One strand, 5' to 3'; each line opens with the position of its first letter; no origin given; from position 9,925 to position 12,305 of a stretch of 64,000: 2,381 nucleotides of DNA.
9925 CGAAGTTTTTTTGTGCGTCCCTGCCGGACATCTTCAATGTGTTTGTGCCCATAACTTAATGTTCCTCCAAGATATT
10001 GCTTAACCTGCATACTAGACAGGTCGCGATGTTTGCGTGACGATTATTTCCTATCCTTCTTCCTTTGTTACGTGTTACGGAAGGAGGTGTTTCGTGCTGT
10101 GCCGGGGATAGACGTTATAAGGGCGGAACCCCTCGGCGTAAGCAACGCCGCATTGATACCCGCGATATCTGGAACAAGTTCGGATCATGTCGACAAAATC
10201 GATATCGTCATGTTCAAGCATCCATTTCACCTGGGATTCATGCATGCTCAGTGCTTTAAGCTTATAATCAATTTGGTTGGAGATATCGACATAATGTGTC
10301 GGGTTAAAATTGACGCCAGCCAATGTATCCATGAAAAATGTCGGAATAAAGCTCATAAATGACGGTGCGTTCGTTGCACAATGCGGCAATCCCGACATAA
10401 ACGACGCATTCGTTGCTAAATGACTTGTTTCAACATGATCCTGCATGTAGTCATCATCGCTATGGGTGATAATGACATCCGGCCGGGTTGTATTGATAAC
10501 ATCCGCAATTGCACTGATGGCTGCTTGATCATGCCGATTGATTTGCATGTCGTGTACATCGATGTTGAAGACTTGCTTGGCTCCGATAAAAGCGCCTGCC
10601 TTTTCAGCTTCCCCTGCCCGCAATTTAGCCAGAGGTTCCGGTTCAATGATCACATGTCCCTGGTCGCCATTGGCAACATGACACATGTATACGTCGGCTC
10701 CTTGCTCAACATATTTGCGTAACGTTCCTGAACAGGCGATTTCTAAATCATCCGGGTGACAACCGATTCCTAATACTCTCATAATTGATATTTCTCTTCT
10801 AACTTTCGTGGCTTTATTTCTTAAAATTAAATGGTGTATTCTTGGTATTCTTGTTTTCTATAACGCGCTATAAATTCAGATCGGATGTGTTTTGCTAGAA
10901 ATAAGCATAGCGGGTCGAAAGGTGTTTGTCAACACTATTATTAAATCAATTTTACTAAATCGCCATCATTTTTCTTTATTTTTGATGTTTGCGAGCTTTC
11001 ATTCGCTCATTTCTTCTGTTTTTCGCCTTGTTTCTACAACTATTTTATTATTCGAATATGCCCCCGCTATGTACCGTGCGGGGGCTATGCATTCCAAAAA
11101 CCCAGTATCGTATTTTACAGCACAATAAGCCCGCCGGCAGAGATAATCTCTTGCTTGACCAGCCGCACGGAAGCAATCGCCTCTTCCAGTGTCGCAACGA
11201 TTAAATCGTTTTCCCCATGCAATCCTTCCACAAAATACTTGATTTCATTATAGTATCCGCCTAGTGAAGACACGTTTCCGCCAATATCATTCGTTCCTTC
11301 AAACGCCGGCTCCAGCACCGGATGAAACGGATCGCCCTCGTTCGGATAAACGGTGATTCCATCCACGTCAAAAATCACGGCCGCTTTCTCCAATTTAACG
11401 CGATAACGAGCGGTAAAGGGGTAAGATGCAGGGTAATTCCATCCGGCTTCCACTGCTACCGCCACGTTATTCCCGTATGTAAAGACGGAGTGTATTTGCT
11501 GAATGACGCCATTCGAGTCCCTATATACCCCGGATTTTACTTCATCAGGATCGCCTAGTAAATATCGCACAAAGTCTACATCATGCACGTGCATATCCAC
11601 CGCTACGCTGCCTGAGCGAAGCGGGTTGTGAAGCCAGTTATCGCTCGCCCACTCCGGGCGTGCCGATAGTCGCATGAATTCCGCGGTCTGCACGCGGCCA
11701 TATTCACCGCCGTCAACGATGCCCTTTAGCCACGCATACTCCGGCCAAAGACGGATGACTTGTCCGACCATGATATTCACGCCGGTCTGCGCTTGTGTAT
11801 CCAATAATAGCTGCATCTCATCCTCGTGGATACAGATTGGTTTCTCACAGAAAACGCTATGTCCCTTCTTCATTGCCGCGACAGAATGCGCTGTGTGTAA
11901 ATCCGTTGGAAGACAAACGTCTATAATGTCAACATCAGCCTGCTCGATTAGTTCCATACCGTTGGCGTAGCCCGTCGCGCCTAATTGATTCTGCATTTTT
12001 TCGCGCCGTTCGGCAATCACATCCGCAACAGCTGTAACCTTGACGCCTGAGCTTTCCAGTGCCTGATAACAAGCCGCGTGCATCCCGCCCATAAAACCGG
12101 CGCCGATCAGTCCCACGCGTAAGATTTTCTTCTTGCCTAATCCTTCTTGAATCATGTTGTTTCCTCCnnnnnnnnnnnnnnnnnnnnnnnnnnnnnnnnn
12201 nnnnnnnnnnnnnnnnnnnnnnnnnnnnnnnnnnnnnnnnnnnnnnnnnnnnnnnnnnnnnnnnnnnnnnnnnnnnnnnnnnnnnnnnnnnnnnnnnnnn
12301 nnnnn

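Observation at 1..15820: Glycoside-hydrolase-free locus for catabolism of an N-acetylated amino-glycoside or aminocyclitol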

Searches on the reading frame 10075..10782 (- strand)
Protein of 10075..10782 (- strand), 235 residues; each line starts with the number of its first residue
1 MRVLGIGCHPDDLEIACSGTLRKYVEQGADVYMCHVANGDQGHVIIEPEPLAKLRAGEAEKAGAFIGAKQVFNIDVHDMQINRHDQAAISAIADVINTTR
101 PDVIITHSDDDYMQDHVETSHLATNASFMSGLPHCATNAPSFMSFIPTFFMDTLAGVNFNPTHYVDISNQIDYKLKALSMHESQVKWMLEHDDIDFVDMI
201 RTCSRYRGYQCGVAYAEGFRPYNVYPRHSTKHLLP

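Call 3: search_protein_families(library=pfam, proteins=[window:10075-10782:-])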
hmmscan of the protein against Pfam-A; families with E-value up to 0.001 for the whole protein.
window:10075-10782:- (235 aa): 1 family
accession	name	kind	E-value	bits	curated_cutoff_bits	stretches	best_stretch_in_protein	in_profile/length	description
PF02585.22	PIG-L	-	3.3e-26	92.7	28.2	1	6-126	3-128/129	GlcNAc-PI de-N-acetylase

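Call 7: search_protein_families(library=ncbifam, proteins=[window:10075-10782:-], max_evalue=0.01)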
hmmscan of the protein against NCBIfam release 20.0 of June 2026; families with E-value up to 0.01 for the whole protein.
window:10075-10782:- (235 aa): 5 families
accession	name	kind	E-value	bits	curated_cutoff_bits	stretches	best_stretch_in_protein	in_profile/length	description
TIGR04001.1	thiol_BshB1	equivalog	6.3e-37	127.5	182.5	1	2-220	3-219/226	bacillithiol biosynthesis deacetylase BshB1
TIGR04000.1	thiol_BshB2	equivalog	3.7e-15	56.2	195.25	1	3-193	3-193/217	bacillithiol biosynthesis deacetylase BshB2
TIGR03445.1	mycothiol_MshB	equivalog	2.8e-10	40.5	224.35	1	8-65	5-60/284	N-acetyl-1-D-myo-inositol-2-amino-2-deoxy-alpha-D-glucopyranoside deacetylase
TIGR03446.1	mycothiol_Mca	equivalog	5.5e-06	26.2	277.15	1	1-45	1-45/283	mycothiol conjugate amidase Mca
NF002557.0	PRK02122.1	subfamily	0.0017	16.5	384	1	2-40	372-410/653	glucosamine-6-phosphate deaminase-like protein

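Call 30: search_solved_structures(query=window:10075-10782:-, max_evalue=0.001)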
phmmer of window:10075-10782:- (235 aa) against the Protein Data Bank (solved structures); distinct sequences matched with E-value up to 0.001: 12.
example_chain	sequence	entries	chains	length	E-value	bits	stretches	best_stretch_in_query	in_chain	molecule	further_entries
8bgn_A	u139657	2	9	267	1.3e-18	70.6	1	2-221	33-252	Diacetylchitobiose deacetylase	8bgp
8bgo_A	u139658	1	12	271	1.3e-18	70.5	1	2-221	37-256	Diacetylchitobiose deacetylase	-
2ixd_A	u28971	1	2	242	6.4e-18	68.2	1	2-221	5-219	LMBE-RELATED PROTEIN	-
6p2t_A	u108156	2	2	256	7.7e-16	61.5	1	3-220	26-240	N-acetyl-alpha-D-glucosaminyl L-malate deacetylase 1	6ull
3wl4_A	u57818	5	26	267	1.4e-15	60.6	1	2-221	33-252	Uncharacterized protein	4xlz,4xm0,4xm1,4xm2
3we7_A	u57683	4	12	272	1.5e-15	60.5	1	2-221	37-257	Putative uncharacterized protein PH0499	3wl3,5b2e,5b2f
1uan_A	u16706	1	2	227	2.1e-08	37.1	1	4-219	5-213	hypothetical protein TT1542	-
5bmo_A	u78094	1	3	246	2.3e-08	37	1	2-112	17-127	Putative uncharacterized protein LnmX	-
4ewl_A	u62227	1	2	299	1e-06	31.6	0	2-65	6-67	1D-myo-inositol 2-acetamido-2-deoxy-alpha-D-glucopyranoside deacetylase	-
1q74_A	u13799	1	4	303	1.1e-06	31.5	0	2-65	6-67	1D-myo-inositol 2-acetamido-2-deoxy-alpha-D-glucopyranoside Deacetylase (MshB)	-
1q7t_A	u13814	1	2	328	1.4e-06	31.1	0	2-65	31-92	hypothetical protein Rv1170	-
5cgz_A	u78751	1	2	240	8.1e-06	28.7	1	4-184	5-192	4-oxalmesaconate hydratase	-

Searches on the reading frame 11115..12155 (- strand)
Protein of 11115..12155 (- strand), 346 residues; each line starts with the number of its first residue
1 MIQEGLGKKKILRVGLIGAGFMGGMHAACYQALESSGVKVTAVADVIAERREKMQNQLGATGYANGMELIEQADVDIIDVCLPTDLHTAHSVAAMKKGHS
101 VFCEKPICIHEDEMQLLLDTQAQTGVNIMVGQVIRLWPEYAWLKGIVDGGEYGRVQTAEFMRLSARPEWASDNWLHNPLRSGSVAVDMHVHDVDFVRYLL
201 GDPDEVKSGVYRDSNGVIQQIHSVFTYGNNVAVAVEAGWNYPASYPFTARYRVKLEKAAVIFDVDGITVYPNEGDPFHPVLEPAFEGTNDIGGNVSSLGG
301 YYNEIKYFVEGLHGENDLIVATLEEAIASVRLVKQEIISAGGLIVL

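Call 3: search_protein_families(library=pfam, proteins=[window:11115-12155:-])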
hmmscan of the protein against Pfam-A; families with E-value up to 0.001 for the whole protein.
window:11115-12155:- (346 aa): 4 families
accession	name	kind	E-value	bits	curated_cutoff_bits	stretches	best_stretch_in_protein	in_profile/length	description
PF01408.29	GFO_IDH_MocA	-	6.7e-23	82.1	24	1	12-131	1-119/120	Oxidoreductase family, NAD-binding Rossmann fold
PF22725.1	GFO_IDH_MocA_C3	-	1.7e-16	60.8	27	1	141-259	2-122/124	GFO/IDH/MocA C-terminal domain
PF02894.22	GFO_IDH_MocA_C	-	4.9e-08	33.5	22.9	1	147-333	4-203/218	Oxidoreductase family, C-terminal alpha/beta domain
PF03446.21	NAD_binding_2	-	0.00041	20.8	21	0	13-92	1-73/161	NAD binding domain of 6-phosphogluconate dehydrogenase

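Call 7: search_protein_families(library=ncbifam, proteins=[window:11115-12155:-], max_evalue=0.01)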
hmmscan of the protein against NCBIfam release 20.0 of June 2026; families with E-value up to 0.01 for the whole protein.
window:11115-12155:- (346 aa): 10 families
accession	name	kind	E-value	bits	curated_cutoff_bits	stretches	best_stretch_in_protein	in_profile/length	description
TIGR04380.1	myo_inos_iolG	equivalog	1.6e-35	122.5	355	1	12-211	2-197/330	inositol 2-dehydrogenase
NF040723.1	UDP-GlcNAcDh_Arch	equivalog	4.3e-32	111.8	450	1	12-213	1-191/302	UDP-N-acetylglucosamine 3-dehydrogenase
NF052479.1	LevoglcsnDh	equivalog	8.6e-26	90.5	650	1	10-209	2-211/386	levoglucosan dehydrogenase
NF052679.1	InsChiInosDhIolG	equivalog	1e-17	64.2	540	1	12-203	3-188/343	bifunctional inositol 2-dehydrogenase/D-chiro-inositol 1-dehydrogenase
NF008607.0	PRK11579.1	subfamily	1.2e-11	44.3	330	1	11-233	4-224/346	oxidoreductase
NF041392.1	XylDh_Gfo6_Halo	equivalog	2e-10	40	350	1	42-211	53-224/350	D-xylose 1-dehydrogenase Gfo6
NF007574.0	PRK10206.1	equivalog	1.4e-06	27.6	352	1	66-212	57-199/345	oxidoreductase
NF058561.1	BT_2158_fam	equivalog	5.9e-05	21.8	750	1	18-170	40-190/487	glycoside 3-dehydrogenase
NF058563.1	BT_2159_fam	equivalog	7.3e-05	21.9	650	1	13-155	2-143/350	disaccharide 3-dehydrogenase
NF003990.0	PRK05472.1-4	equivalog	0.0047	16.5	233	1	3-87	76-159/214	redox-sensing transcriptional repressor Rex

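Call 81: search_solved_structures(query=window:11115-12155:-, max_evalue=1e-10)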
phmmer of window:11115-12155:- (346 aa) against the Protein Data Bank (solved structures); distinct sequences matched with E-value up to 1e-10: 36.
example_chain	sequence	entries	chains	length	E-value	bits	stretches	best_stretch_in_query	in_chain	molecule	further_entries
3cea_A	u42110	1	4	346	9.3e-21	77.7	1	9-207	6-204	Myo-inositol 2-dehydrogenase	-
4hkt_A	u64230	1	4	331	2.5e-20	76.3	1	12-203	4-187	Inositol 2-dehydrogenase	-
3ezy_A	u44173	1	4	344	7.2e-20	74.8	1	12-213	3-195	Dehydrogenase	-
6a3f_A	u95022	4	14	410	1.9e-17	66.8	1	11-206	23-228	Putative dehydrogenase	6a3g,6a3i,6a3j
3ec7_A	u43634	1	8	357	1.7e-16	63.7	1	11-200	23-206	Putative Dehydrogenase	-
7xr9_A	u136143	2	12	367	4.4e-16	62.3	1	12-204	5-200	DgpA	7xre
4gqa_A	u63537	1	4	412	4.9e-16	62.2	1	12-208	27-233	NAD binding Oxidoreductase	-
4h3v_A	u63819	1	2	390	5.8e-16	61.9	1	12-204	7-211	Oxidoreductase domain protein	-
4mkx_A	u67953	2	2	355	7.3e-16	61.6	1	8-202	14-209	Inositol dehydrogenase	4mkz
4n54_A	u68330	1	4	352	1.3e-15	60.8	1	10-202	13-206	Inositol dehydrogenase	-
8w9s_A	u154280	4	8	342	5.4e-15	58.7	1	11-252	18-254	NADH-dependent dihydrogenase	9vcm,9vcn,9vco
3e18_A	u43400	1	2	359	1.7e-14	57.1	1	13-240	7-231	oxidoreductase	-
9m3d_B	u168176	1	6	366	3.4e-14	56.1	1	12-200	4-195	DgpA1 from W974-1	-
2glx_A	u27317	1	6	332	4.5e-14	55.7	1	14-205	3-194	1,5-anhydro-D-fructose reductase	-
6z3c_AAA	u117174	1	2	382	5.2e-14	55.5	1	6-206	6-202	Gfo/Idh/MocA family oxidoreductase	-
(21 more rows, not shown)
